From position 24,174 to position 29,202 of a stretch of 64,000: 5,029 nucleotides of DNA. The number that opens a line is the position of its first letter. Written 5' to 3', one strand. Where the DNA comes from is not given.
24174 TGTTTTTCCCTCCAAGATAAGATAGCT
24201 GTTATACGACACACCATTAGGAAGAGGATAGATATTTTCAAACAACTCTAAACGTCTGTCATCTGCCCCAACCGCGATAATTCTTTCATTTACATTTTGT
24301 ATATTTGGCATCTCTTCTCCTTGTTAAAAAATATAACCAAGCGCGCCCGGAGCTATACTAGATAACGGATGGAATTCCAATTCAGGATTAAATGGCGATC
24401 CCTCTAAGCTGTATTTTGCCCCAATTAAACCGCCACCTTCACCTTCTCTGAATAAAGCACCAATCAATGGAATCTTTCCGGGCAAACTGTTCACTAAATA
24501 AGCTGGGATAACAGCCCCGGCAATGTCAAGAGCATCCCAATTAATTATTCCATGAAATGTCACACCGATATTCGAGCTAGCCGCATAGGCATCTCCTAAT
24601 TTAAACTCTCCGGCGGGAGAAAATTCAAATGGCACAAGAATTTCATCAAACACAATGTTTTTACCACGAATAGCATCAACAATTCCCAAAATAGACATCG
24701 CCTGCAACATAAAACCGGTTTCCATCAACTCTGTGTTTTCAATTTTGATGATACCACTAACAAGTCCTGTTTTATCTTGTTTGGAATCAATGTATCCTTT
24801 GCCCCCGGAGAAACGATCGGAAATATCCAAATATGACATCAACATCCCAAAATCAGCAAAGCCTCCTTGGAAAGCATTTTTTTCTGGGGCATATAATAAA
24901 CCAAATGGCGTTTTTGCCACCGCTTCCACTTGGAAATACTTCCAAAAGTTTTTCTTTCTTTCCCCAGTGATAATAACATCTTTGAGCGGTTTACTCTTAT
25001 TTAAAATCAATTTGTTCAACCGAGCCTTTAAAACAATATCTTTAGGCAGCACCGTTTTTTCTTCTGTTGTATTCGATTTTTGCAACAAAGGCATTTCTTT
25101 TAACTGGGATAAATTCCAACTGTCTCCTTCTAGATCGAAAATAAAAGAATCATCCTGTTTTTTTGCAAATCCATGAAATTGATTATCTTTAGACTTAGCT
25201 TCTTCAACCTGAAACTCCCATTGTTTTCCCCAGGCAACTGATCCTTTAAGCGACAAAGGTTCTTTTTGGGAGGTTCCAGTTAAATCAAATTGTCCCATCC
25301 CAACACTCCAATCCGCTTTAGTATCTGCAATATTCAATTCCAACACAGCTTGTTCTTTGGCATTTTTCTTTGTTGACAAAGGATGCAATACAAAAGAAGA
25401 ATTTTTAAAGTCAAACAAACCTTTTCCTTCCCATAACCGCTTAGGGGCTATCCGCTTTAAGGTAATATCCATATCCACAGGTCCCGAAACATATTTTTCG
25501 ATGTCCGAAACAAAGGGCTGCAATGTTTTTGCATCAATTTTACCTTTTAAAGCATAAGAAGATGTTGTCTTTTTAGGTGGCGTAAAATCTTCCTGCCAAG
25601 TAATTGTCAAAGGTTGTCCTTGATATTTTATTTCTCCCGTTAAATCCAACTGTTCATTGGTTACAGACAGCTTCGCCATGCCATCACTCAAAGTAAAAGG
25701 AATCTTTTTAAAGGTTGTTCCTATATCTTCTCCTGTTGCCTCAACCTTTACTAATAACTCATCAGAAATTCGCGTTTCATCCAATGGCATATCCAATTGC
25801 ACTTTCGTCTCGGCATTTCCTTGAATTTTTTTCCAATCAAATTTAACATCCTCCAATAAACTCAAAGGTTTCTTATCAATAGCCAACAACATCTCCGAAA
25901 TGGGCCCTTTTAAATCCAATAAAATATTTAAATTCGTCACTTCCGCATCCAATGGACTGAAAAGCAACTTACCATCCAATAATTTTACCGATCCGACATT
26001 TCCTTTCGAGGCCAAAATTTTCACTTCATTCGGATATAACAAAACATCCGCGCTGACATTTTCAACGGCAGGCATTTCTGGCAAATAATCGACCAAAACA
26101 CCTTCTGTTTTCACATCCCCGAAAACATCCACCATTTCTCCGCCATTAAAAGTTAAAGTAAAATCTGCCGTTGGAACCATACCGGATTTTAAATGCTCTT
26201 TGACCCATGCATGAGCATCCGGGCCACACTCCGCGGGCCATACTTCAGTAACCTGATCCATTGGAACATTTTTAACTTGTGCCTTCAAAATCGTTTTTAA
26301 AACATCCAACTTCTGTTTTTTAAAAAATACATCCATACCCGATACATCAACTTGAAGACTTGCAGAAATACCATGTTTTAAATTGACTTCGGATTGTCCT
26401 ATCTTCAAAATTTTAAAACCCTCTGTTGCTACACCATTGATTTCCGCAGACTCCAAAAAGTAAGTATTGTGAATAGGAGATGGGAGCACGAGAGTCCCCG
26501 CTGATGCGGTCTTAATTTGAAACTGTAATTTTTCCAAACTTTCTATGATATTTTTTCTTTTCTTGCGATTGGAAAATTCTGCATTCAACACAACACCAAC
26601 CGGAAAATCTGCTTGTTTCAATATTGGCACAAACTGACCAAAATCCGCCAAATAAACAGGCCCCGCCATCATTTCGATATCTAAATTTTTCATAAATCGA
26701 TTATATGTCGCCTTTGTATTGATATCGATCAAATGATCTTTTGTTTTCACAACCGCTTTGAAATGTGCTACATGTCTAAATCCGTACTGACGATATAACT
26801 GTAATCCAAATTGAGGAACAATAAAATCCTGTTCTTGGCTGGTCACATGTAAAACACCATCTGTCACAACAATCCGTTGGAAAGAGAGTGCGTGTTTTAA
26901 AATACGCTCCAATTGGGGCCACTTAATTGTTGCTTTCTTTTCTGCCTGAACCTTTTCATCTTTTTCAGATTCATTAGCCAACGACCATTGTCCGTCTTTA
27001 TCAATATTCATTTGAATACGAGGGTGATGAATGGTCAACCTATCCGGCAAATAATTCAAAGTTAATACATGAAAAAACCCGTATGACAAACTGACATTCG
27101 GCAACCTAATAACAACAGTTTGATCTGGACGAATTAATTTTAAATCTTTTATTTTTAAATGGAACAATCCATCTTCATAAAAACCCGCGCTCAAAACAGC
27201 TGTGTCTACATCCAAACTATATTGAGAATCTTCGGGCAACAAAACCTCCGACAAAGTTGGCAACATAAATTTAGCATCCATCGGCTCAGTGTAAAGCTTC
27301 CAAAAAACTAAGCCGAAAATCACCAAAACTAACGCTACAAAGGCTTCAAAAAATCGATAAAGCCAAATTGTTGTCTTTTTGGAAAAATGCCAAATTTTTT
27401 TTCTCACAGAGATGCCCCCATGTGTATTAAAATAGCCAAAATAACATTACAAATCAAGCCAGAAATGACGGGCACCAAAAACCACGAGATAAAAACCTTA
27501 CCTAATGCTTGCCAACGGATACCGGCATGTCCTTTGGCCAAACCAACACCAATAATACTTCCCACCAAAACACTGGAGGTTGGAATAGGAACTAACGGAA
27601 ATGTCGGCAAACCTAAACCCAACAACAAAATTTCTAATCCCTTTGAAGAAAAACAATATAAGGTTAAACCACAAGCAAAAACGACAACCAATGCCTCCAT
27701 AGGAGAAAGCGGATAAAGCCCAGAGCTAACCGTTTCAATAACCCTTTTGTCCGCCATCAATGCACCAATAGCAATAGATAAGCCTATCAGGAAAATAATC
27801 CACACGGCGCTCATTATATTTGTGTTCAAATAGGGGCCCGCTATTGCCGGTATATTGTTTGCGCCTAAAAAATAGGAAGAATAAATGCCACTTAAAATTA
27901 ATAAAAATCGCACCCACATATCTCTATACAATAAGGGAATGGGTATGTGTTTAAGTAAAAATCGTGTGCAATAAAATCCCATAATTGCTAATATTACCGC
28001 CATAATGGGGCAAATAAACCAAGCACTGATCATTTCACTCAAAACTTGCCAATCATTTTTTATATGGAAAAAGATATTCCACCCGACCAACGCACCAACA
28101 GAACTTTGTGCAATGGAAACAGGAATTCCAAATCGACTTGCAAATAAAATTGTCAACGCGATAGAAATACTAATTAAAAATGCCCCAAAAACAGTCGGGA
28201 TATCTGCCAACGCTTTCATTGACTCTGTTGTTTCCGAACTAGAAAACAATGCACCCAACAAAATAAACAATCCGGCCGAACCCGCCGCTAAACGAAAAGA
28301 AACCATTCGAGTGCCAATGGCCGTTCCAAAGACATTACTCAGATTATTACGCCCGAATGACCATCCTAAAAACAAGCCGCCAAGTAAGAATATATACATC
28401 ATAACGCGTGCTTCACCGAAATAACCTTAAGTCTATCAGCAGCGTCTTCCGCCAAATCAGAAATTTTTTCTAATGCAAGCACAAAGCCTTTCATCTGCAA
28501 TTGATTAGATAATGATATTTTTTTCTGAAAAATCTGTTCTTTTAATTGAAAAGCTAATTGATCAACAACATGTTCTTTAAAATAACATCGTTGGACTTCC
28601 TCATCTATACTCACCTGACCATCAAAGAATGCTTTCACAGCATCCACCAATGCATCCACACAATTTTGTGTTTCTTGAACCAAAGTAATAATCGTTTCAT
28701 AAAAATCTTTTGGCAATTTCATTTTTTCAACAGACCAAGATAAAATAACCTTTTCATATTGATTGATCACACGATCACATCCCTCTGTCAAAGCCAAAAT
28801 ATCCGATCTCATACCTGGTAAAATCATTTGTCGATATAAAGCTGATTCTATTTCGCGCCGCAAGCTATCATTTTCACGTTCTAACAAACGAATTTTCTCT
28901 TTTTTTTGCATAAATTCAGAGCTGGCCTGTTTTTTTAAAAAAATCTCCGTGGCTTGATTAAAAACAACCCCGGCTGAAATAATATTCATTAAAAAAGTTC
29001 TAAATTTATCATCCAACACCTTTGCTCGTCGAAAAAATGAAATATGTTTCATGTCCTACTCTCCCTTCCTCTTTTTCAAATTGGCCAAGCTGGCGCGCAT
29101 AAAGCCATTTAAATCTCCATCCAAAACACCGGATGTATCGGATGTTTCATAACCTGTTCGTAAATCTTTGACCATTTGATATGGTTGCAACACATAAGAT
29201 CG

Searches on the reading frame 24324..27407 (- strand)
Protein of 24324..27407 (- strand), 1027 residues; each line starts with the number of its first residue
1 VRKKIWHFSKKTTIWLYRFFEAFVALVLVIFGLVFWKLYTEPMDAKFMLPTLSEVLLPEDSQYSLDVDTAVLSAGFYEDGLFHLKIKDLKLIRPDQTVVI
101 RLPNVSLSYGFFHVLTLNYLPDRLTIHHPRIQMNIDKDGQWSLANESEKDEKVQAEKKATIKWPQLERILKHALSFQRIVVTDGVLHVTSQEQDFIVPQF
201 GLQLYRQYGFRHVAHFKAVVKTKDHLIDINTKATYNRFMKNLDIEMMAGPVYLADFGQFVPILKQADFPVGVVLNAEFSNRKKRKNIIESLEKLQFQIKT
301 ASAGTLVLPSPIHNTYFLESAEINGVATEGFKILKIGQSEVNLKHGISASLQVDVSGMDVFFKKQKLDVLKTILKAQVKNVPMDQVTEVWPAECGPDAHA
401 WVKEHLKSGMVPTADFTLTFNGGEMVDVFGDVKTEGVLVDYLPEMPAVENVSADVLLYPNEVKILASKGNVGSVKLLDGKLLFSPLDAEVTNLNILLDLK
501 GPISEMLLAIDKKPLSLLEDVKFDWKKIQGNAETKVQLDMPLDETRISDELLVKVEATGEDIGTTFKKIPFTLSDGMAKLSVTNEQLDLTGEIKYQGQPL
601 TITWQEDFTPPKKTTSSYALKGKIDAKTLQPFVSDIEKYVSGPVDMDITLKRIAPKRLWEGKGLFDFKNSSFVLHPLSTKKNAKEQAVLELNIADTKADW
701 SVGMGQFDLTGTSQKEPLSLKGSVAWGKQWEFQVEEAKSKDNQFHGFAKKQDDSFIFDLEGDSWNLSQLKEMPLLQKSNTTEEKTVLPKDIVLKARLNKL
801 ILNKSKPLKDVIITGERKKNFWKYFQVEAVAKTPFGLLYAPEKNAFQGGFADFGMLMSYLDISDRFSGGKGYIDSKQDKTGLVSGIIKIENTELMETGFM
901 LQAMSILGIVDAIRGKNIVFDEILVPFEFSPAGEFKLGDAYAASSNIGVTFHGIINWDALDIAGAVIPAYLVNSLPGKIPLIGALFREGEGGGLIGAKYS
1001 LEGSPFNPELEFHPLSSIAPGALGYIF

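Call 12: search_protein_families(library=pfam, proteins=[window:24324-27407:-], max_evalue=0.001)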
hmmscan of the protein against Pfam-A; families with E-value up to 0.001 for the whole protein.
window:24324-27407:- (1027 aa): 1 family
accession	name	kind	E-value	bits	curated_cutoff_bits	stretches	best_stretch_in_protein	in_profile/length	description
PF13116.12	YhdP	-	5.9e-23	81.2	46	1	374-822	475-911/1224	YhdP protein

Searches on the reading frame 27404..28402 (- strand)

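Call 12: search_protein_families(library=pfam, proteins=[window:27404-28402:-], max_evalue=0.001)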
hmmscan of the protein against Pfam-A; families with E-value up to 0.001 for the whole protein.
window:27404-28402:- (332 aa): 1 family
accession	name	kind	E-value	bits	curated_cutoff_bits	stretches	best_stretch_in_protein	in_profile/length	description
PF01384.25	PHO4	-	2.3e-41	142.4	33.7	1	17-317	2-349/350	Phosphate transporter family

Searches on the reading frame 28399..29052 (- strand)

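Call 12: search_protein_families(library=pfam, proteins=[window:28399-29052:-], max_evalue=0.001)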
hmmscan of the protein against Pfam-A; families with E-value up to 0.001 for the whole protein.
window:28399-29052:- (217 aa): 2 families
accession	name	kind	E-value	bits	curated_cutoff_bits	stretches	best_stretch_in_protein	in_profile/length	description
PF01865.21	PhoU_div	-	5e-25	88.5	24.4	1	45-213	40-213/214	Protein of unknown function DUF47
PF01895.24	PhoU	-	0.0001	23.1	23.5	0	129-207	6-88/89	PhoU domain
